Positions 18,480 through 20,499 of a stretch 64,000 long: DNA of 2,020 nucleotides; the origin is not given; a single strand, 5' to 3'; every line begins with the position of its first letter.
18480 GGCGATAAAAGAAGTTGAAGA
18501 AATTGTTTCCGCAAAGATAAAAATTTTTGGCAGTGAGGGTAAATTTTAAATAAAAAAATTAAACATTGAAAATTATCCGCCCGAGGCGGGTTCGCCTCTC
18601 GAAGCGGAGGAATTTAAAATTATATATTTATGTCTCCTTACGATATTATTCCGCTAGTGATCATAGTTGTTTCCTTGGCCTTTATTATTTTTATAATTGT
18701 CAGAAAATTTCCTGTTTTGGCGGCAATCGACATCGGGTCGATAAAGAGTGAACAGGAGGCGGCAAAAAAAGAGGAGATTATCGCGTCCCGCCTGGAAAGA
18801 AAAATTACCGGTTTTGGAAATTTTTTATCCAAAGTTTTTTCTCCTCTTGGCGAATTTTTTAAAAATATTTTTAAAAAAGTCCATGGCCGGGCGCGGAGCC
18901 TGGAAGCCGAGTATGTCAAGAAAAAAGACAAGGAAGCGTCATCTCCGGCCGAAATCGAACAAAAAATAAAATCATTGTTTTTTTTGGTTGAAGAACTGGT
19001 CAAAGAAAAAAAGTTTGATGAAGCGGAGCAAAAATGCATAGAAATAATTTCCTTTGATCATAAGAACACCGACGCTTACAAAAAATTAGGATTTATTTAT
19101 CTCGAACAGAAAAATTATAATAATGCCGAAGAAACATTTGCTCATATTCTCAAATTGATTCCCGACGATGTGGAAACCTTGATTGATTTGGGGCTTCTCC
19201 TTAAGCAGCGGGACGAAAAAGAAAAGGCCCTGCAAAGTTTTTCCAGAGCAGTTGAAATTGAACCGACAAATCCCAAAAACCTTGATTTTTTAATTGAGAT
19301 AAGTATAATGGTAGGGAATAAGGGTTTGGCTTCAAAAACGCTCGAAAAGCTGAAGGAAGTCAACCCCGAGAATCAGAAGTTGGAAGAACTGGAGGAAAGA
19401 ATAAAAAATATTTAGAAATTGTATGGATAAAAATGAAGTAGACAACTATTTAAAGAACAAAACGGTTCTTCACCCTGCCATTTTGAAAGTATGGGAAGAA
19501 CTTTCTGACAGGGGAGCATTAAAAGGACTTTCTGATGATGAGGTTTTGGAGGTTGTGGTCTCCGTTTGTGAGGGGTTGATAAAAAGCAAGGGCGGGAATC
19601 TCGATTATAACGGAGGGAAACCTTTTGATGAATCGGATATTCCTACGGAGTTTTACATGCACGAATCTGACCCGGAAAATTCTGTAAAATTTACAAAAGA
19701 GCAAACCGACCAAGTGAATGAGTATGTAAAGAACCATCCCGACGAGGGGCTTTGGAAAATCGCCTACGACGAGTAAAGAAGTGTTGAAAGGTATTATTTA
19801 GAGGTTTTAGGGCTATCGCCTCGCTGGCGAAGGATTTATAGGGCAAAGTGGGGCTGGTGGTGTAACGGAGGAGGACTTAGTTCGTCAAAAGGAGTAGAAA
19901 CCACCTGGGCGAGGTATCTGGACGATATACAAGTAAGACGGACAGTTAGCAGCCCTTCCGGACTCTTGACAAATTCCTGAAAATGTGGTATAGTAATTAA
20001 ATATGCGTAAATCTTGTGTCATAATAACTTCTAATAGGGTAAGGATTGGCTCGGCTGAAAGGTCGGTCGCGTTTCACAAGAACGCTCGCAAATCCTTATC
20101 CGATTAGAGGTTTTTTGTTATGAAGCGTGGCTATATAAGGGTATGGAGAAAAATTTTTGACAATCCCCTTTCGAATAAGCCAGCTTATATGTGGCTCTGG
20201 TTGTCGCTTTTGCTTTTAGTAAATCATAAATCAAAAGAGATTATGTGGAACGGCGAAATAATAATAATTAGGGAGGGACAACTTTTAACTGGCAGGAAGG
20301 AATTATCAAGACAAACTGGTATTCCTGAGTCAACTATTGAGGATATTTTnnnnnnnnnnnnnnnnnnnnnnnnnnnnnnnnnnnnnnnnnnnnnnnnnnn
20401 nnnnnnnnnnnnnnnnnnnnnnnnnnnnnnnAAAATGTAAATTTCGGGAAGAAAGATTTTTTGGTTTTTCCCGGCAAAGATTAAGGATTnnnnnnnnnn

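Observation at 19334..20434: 85-bp direct repeat of the TPR-gene 3' end bracketing an approximately 930-bp insert with a Rep-like wHTH fragment, next to a tRNA cluster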

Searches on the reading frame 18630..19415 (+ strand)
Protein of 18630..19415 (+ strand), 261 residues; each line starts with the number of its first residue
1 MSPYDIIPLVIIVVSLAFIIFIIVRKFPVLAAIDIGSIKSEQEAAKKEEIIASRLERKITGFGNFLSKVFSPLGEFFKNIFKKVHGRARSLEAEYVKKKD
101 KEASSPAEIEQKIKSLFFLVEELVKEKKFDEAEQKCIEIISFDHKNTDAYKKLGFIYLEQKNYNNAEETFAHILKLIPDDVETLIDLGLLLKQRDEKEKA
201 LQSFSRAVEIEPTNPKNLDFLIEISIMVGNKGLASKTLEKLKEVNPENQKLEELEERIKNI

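Call 6: search_protein_families(library=pfam, proteins=[window:18630-19415:+], max_evalue=1)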
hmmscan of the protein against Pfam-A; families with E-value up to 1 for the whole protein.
window:18630-19415:+ (261 aa): 27 families (the best 25 are shown)
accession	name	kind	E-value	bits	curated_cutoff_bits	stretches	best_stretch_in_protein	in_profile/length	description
PF00515.34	TPR_1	-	3.4e-13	49.2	27.8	2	182-214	2-34/34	Tetratricopeptide repeat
PF07719.23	TPR_2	-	2.5e-12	46.3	27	2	148-180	2-34/34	Tetratricopeptide repeat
PF13181.12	TPR_8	-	2.3e-11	43.3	25.7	2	149-180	3-34/34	Tetratricopeptide repeat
PF14559.12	TPR_19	-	7.8e-11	42.6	25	2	123-180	1-58/68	Tetratricopeptide repeat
PF23914.1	TPR_CcmH_CycH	-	1.4e-10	41.7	42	2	126-180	100-154/158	Cytochrome c-type biogenesis protein H TPR domain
PF13431.12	TPR_17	-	2.4e-08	34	24.4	2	138-167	4-33/34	Tetratricopeptide repeat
PF13371.12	TPR_9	-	8e-08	32.6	35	1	153-215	1-63/73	Tetratricopeptide repeat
PF13424.12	TPR_12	-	3.4e-07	30.8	30.1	1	149-210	5-74/77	Tetratricopeptide repeat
PF13428.12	TPR_14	-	4.2e-07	30.4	23.5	2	148-188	2-42/44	Tetratricopeptide repeat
PF13414.12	TPR_11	-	2.3e-06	27.6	26.8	2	188-215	1-28/42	TPR repeat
PF25063.1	ARM_TT21_C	-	1e-05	26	35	1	96-171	78-153/209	Tetratricopeptide repeat protein 21 C-terminal ARM domain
PF13174.12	TPR_6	-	0.00027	21.8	26.3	1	152-176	5-29/33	Tetratricopeptide repeat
PF25064.1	ARM_TT21_5th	-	0.0044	17.8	27.8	1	192-249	12-69/117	TT21 fifth ARM repeats domain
PF25060.1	ARM_TT21_2nd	-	0.0045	16.9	27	1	174-253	50-128/270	Tetratricopeptide repeat protein 21 second ARM domain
PF17139.9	DUF5112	-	0.0096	15.8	29.4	1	141-199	32-92/266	Domain of unknown function (DUF5112)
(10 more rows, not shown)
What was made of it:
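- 18630..19415 (+): TPR-repeat membrane protein gene (261 aa), intact. Its last 26 codons plus the stop lie in repeat copy 1. Pfam TPR_1 E=3.4e-13 (call 6).
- Checked: TPR gene 18630-19415: TPR_1 E=3.4e-13 (call 6).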

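Call 14: find_encoding_contigs(protein=window:18630-19415:+, flank=6000)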
Protein window:18630-19415:+ (261 aa): no gene with exactly this product is on record in the collection.

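Call 31: find_related_loci(query=window:18630-19412:+, collection=genome_contigs, flank=10000)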
Query window:18630-19412:+ (261 aa) in genome_contigs; peptide patterns used: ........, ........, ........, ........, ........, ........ (x = any residue, [..] = any of these).
247 stretches matched a pattern; 55 encode a relative of the query (tblastn E <= 1e-3); 55 distinct loci.
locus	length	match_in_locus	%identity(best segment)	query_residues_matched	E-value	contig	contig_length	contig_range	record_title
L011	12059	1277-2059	61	1-261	2e-100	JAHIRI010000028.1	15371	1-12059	MAG: Patescibacteria group bacterium isolate MM_PC_MetaG.mb.12 MM_PC_MetaG.mb.12_k141_592068, whole genome shotgun seque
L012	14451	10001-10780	69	1-261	7e-98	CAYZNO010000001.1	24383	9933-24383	MAG TPA_asm: uncultured Gammaproteobacteria bacterium isolate binchicken_co274_53 genome assembly, contig: NODE_5304_len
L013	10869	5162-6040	40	4-261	5e-57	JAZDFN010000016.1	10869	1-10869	MAG: bacterium isolate MEGAHIT-group-0.209 k141_11811252, whole genome shotgun sequence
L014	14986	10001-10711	42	25-261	6e-52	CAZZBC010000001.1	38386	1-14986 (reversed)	MAG TPA_asm: uncultured Gammaproteobacteria bacterium isolate binchicken_co232_117 genome assembly, contig: NODE_1727_le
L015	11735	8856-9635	37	4-261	2e-47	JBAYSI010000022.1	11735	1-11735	MAG: Patescibacteria group bacterium isolate SO_2016_LW2_67 scaffold11438_LW138R_2016, whole genome shotgun sequence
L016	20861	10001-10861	33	5-254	9e-47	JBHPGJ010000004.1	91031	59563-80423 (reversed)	Patescibacteria group bacterium isolate SAG AM-311-M06 NODE_4_length_91031_cov_31.969157, whole genome shotgun sequence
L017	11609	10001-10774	36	5-261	1e-45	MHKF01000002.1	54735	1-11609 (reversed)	MAG: Candidatus Kerfeldbacteria bacterium RIFCSPLOWO2_02_FULL_42_19 rifcsplowo2_02_scaffold_1147, whole genome shotgun s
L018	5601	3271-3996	39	21-258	5e-45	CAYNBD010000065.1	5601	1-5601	MAG TPA_asm: uncultured Gammaproteobacteria bacterium isolate binchicken_co129_838 genome assembly, contig: NODE_50870_l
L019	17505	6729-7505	34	4-261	2e-44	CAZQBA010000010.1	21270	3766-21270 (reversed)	MAG TPA_asm: uncultured Gammaproteobacteria bacterium isolate binchicken_co128_169 genome assembly, contig: NODE_1840_le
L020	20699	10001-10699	40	24-258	1e-44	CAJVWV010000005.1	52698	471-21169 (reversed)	TPA_asm: uncultured bacterium isolate DRR093004_bin.4_MetaBAT_v2.12.1_MAG genome assembly, contig: NODE_352_length_52698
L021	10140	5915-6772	37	4-258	2e-44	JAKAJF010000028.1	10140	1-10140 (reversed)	MAG: bacterium isolate WY3.bin75 NODE_12426_length_10140_cov_1.224608, whole genome shotgun sequence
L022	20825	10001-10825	36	4-258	6e-44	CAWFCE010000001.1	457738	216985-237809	MAG: Candidatus Parcubacteria bacterium isolate MFD02416.bin.1.397 genome assembly, contig: contig_48102, whole genome s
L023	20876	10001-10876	35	2-258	1e-42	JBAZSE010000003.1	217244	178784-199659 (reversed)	MAG: Patescibacteria group bacterium isolate SO_2017_GW1_166 NODE_461_length_217244_cov_1.445640_OW334_2017, whole genom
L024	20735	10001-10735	38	21-261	8e-43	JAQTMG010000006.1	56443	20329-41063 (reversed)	MAG: Patescibacteria group bacterium isolate STA_35 NODE_1084_length_56443_cov_4.937638_Sandtown_A, whole genome shotgun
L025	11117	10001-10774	35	4-261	3e-42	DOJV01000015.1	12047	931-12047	MAG TPA_asm: Candidatus Uhrbacteria bacterium isolate UBA12432 contig_8558, whole genome shotgun sequence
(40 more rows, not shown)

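Call 32: find_related_loci(query=window:18630-19412:+, collection=metagenome_contigs, flank=10000)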
Query window:18630-19412:+ (261 aa) in metagenome_contigs; peptide patterns used: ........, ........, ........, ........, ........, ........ (x = any residue, [..] = any of these).
457 stretches matched a pattern; 73 encode a relative of the query (tblastn E <= 1e-3); 73 distinct loci.
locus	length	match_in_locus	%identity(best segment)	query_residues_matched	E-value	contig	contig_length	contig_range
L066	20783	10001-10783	74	1-261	6e-120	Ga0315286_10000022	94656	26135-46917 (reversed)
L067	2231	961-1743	66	1-261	5e-105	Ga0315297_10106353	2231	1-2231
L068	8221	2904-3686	61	1-261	2e-100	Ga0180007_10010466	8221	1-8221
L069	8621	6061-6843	62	1-261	9e-99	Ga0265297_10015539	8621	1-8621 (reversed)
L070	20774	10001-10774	63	1-259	6e-94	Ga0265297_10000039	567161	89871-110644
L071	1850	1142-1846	64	1-235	1e-97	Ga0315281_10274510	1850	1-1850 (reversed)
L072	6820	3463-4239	62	1-259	2e-91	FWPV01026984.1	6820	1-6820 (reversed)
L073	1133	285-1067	61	1-261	5e-96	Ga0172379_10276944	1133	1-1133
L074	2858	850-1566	40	25-261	1e-48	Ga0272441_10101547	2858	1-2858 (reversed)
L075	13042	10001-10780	37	4-261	2e-47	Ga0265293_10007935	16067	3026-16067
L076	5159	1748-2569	40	5-256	1e-47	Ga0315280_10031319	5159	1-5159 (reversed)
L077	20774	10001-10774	36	5-261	1e-45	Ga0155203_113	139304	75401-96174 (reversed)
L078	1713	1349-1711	69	1-121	3e-44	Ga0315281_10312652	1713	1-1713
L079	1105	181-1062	36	5-261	2e-45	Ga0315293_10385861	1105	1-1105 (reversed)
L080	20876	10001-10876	35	2-258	1e-42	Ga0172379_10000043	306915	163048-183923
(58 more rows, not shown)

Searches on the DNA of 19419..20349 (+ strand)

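Call 66: search_dna_similar(query=window:19419-20349:+, collection=phages, mode=distant, max_rows=10)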
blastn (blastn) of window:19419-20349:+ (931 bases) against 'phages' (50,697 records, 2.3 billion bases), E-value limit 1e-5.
No match.
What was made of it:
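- Tried and rejected: Insert DNA against 50,697 phage records gave no match (call 66).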
